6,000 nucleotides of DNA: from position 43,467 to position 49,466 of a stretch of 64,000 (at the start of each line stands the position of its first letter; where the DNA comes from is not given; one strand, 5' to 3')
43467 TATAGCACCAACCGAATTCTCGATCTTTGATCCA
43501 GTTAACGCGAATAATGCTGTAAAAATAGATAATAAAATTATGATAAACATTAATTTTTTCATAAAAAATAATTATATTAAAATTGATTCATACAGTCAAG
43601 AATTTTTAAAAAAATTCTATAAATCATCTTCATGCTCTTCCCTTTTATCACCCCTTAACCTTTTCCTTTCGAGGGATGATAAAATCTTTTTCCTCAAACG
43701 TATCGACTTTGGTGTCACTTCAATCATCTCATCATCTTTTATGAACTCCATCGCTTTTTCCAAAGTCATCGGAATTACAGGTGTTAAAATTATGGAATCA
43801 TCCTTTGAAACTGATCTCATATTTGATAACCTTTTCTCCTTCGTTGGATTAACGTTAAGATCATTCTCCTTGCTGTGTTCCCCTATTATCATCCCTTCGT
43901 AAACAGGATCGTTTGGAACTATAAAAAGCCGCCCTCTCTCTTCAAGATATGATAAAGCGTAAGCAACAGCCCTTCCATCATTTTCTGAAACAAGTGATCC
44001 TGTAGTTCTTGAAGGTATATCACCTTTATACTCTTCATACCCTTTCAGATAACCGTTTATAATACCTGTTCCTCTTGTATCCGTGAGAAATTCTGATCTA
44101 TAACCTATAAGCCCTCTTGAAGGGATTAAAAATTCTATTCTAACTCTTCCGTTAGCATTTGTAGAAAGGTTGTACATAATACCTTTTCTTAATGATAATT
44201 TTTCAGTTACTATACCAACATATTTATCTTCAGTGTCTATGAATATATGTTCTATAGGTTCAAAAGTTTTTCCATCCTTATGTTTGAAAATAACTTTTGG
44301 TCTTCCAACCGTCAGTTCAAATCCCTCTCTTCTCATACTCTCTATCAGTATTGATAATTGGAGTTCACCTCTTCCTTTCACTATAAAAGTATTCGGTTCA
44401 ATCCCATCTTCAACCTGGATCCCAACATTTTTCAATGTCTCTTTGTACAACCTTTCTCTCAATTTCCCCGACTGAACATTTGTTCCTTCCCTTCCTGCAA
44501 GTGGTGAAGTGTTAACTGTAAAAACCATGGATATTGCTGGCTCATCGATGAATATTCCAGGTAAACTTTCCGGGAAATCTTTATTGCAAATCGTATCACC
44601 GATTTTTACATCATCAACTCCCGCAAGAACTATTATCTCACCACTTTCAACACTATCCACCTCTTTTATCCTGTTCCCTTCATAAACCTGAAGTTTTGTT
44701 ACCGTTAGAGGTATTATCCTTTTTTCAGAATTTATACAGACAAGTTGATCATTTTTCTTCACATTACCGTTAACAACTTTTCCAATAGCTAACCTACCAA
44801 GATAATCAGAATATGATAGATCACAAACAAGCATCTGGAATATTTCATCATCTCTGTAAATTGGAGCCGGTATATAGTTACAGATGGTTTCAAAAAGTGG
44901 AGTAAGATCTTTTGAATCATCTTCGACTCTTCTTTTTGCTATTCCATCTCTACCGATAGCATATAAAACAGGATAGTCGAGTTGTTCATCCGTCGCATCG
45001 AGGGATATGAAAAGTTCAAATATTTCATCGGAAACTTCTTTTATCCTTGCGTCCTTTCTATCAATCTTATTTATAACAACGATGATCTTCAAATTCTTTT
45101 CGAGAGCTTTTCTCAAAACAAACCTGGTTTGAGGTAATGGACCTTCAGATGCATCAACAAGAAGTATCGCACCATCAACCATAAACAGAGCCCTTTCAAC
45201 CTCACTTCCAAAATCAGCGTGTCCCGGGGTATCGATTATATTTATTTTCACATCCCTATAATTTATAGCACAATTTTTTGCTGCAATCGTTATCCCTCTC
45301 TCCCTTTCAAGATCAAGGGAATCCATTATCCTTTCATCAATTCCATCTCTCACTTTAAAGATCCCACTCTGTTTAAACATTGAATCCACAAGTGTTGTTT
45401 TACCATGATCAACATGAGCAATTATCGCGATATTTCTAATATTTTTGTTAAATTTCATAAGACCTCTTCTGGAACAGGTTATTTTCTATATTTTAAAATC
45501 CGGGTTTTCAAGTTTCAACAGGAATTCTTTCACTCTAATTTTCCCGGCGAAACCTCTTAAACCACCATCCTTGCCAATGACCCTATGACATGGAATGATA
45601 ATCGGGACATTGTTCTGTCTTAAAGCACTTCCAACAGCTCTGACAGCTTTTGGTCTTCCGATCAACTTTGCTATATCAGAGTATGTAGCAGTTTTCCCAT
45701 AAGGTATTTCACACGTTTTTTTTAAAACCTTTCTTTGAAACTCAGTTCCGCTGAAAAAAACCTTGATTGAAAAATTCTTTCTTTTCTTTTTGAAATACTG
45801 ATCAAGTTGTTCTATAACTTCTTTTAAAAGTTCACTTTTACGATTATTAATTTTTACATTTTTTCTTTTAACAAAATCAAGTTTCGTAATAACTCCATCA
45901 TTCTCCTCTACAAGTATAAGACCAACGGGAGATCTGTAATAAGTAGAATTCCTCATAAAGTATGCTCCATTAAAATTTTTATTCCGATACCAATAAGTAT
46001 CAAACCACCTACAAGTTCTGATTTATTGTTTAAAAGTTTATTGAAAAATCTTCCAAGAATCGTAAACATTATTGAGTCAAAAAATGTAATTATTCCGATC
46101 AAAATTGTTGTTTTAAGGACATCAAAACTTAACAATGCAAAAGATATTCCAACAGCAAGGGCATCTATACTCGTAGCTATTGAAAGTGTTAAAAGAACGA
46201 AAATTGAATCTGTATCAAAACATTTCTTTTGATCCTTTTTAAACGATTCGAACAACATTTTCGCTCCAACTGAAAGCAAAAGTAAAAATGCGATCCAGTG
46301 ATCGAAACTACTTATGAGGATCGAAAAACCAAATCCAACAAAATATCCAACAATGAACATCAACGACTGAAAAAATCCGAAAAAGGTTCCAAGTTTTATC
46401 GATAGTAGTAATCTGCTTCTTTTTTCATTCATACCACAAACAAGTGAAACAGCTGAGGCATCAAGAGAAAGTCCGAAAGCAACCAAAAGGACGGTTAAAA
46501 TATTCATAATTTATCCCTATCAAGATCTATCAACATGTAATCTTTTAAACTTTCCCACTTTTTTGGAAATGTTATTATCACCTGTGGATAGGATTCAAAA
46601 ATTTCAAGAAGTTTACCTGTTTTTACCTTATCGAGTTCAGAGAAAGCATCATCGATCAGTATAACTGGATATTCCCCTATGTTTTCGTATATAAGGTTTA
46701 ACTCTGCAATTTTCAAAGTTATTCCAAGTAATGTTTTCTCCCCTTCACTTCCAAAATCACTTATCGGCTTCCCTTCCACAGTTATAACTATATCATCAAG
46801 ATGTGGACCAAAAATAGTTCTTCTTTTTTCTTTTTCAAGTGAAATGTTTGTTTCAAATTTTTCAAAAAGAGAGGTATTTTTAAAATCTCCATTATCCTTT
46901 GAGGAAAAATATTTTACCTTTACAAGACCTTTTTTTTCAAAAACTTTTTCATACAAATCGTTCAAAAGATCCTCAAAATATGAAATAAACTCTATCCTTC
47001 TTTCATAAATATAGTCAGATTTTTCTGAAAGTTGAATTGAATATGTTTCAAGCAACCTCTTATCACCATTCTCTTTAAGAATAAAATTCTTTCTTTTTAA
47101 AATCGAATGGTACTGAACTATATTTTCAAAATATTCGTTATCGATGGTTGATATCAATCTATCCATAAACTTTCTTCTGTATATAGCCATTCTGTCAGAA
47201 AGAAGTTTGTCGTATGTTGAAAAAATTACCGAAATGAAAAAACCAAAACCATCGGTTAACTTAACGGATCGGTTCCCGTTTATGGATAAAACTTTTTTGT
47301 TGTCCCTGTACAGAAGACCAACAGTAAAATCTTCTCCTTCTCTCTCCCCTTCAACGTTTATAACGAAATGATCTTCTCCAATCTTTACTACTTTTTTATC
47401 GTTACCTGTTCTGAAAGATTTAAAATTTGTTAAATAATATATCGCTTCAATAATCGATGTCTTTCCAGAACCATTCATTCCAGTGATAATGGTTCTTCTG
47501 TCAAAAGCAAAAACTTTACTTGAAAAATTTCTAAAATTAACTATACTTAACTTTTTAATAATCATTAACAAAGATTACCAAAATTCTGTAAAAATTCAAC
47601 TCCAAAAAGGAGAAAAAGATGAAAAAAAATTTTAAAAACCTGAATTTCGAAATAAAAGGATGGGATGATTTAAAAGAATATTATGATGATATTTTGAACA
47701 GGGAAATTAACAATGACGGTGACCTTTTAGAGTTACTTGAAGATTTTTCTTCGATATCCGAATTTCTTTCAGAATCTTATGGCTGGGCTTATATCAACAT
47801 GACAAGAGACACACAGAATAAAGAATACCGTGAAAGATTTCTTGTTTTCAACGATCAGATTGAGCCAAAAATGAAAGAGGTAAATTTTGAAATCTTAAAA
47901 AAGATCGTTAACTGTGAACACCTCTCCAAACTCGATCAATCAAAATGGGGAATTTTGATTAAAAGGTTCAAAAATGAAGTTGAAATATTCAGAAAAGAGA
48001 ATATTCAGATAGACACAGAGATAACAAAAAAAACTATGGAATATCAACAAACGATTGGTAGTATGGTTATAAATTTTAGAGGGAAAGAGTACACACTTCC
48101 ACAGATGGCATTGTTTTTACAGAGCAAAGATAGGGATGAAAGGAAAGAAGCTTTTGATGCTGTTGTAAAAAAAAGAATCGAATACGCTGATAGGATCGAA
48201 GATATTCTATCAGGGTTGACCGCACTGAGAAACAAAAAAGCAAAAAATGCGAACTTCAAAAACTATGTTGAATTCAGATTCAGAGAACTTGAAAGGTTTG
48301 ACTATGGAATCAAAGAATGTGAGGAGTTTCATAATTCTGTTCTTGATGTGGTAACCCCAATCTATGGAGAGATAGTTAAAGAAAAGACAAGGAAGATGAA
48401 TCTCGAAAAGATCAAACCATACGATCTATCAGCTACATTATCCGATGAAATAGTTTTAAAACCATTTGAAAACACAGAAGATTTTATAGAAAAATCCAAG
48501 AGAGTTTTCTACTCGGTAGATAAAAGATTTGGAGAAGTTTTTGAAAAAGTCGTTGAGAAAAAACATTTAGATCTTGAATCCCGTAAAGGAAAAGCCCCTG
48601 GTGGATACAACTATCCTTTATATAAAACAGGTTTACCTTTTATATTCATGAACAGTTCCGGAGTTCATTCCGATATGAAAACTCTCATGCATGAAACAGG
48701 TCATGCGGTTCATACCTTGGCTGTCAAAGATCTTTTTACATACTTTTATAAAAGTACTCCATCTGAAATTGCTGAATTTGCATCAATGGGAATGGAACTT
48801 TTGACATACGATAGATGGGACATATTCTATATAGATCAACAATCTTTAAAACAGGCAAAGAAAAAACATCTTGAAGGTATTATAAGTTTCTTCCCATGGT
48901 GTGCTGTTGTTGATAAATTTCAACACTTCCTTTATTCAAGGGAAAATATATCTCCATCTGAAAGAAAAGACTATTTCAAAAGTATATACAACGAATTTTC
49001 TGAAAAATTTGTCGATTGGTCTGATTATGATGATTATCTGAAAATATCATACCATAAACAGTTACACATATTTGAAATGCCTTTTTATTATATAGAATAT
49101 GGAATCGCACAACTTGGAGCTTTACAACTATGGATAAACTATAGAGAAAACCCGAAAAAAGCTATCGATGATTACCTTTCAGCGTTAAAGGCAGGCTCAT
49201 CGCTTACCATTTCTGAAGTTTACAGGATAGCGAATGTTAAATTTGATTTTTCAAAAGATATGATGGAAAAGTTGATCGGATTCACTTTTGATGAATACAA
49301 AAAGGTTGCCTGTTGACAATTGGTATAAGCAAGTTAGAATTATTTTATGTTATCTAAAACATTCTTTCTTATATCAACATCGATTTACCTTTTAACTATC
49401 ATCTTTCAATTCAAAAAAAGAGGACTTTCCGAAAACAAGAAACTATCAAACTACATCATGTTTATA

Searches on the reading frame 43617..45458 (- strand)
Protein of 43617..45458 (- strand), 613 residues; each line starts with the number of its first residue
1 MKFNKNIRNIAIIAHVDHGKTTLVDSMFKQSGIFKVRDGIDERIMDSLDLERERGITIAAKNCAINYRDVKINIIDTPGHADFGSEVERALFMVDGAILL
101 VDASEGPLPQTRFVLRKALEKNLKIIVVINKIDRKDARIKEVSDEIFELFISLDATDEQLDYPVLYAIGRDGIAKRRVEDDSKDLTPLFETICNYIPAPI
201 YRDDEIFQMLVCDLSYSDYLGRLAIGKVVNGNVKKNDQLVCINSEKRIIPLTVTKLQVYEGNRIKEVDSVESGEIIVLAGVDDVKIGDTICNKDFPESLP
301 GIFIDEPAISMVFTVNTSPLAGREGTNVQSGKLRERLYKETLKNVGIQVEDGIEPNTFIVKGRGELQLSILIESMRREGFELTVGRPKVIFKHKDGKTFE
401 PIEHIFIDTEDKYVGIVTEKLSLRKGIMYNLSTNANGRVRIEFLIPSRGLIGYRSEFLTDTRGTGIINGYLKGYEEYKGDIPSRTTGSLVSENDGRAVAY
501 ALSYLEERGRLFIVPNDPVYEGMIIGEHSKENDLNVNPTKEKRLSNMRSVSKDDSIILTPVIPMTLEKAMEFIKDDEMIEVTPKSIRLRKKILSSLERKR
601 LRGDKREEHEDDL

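Call 44: search_protein_families(library=pfam, proteins=[window:43617-45458:-], max_evalue=0.00001)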
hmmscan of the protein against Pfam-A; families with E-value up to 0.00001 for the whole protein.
window:43617-45458:- (613 aa): 6 families
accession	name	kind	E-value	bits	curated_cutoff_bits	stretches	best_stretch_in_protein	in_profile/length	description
PF00009.33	GTP_EFTU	-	9.1e-56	188.9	26.5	1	5-197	1-187/188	Elongation factor Tu GTP binding domain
PF21018.2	BipA_C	-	2.9e-46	156.2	23.8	1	486-594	1-109/110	TypA/BipA C-terminal domain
PF00679.30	EFG_C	-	7.2e-20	71.3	27.9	1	399-484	3-88/89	Elongation factor G C-terminus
PF03144.31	GTP_EFTU_D2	-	1.4e-10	41.8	30.3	1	221-291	1-73/73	Elongation factor Tu domain 2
PF22042.2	EF-G_D2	-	1.8e-09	38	27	1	207-292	2-83/84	Elongation factor G domain 2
PF01926.29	MMR_HSR1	-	6.4e-06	26.7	21.9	0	10-131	2-113/113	50S ribosome-binding GTPase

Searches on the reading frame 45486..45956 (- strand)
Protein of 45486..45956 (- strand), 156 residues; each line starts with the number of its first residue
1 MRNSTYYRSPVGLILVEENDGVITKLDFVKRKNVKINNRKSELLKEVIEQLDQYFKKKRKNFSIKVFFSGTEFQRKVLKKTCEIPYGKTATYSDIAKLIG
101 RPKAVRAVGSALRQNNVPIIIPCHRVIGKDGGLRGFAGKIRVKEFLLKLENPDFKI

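Call 44: search_protein_families(library=pfam, proteins=[window:45486-45956:-], max_evalue=0.00001)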
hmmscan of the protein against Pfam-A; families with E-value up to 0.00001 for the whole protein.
window:45486-45956:- (156 aa): 2 families
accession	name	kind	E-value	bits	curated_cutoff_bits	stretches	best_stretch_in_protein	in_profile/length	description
PF01035.26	DNA_binding_1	-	4.5e-33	113.4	27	1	72-151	1-80/81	6-O-methylguanine DNA methyltransferase, DNA binding domain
PF02870.21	Methyltransf_1N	-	3.2e-12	47.3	21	1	5-66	4-69/71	6-O-methylguanine DNA methyltransferase, ribonuclease-like domain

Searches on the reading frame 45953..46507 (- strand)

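Call 44: search_protein_families(library=pfam, proteins=[window:45953-46507:-], max_evalue=0.00001)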
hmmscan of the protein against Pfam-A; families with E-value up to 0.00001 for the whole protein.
window:45953-46507:- (184 aa): 1 family
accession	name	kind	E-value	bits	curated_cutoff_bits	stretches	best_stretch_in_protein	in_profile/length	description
PF02659.21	Mntp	-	1e-41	142.7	24.4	1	36-179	7-152/152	Putative manganese efflux pump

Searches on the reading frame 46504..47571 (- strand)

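Call 44: search_protein_families(library=pfam, proteins=[window:46504-47571:-], max_evalue=0.00001)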
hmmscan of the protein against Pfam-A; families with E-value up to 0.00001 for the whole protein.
window:46504-47571:- (355 aa): 4 families
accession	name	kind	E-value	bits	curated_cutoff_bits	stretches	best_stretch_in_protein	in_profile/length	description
PF02463.25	SMC_N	-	3.2e-17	63.1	40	1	5-334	2-195/220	RecF/RecN/SMC N terminal domain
PF13476.12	AAA_23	-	3.7e-10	41.2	27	1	7-212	1-177/201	AAA domain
PF13175.12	AAA_15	-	1.4e-09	38.5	32.1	1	3-225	1-212/374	AAA ATPase domain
PF13555.12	AAA_29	-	2.2e-07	31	27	1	6-47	2-45/61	P-loop containing region of AAA domain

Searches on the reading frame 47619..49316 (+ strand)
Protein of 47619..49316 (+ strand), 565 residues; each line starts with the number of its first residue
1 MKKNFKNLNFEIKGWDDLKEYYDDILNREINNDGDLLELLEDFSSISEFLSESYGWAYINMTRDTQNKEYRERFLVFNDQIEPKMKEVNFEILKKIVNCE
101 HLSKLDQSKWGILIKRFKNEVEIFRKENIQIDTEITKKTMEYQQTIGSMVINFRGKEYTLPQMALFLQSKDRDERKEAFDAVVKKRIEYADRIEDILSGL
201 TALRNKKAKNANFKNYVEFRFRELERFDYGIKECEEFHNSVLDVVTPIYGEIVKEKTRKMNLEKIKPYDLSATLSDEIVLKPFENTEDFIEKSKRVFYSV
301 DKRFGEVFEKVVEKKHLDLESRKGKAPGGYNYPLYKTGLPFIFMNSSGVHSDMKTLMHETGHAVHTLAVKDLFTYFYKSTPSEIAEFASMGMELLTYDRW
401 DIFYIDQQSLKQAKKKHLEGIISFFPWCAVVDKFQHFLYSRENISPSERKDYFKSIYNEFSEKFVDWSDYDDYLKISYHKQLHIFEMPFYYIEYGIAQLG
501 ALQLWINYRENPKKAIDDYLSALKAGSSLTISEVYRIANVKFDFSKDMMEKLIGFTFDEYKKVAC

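Call 45: search_protein_families(library=pfam, proteins=[window:47619-49316:+], max_evalue=0.00001)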
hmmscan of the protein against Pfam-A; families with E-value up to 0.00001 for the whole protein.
window:47619-49316:+ (565 aa): 1 family
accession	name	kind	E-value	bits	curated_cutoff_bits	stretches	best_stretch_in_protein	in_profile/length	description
PF01432.26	Peptidase_M3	-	3.3e-50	172.2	27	1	166-551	2-454/457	Peptidase family M3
